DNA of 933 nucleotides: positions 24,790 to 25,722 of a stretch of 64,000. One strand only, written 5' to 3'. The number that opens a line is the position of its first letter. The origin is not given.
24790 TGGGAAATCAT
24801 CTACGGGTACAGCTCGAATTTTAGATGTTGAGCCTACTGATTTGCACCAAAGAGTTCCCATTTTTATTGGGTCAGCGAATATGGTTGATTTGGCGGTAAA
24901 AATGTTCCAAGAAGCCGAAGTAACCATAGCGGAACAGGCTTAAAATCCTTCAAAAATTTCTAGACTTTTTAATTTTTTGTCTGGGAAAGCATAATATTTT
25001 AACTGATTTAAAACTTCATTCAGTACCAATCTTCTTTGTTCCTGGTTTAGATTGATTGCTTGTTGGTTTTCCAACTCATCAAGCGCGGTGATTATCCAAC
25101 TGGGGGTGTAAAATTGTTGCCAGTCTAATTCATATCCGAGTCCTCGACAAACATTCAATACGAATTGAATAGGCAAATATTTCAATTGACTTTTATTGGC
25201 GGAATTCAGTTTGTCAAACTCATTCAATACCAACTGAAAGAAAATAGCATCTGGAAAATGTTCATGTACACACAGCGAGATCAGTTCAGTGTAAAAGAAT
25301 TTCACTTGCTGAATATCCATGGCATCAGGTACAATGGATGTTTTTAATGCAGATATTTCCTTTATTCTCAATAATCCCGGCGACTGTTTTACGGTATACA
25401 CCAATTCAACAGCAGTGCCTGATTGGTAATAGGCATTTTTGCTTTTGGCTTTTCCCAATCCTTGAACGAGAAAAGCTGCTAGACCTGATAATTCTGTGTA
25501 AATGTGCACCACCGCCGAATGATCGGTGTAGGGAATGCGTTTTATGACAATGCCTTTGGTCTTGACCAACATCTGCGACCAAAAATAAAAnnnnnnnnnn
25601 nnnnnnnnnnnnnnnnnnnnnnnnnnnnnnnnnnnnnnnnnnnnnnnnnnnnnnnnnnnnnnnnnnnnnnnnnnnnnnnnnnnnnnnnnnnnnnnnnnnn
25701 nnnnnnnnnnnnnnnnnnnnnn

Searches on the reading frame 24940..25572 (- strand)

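Call 3: search_protein_families(library=pfam, proteins=[window:24940-25572:-], max_evalue=0.1)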
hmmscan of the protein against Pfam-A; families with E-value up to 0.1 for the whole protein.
window:24940-25572:- (210 aa): 2 families
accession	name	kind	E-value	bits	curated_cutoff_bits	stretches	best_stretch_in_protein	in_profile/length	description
PF11967.14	RecO_N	-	1.6e-13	51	27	1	1-77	1-78/80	Recombination protein O N terminal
PF02565.21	RecO_C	-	0.061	13.5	22.1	1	94-153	13-70/157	Recombination protein O C terminal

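Call 4: search_protein_families(library=ncbifam, proteins=[window:24940-25572:-], max_evalue=0.1)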
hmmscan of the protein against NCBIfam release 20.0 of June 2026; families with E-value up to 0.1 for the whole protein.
window:24940-25572:- (210 aa): 1 family
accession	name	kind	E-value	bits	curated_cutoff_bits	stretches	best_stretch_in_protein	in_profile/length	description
TIGR00613.1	reco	equivalog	1.5e-12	47.5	48.7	1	4-151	2-147/239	DNA repair protein RecO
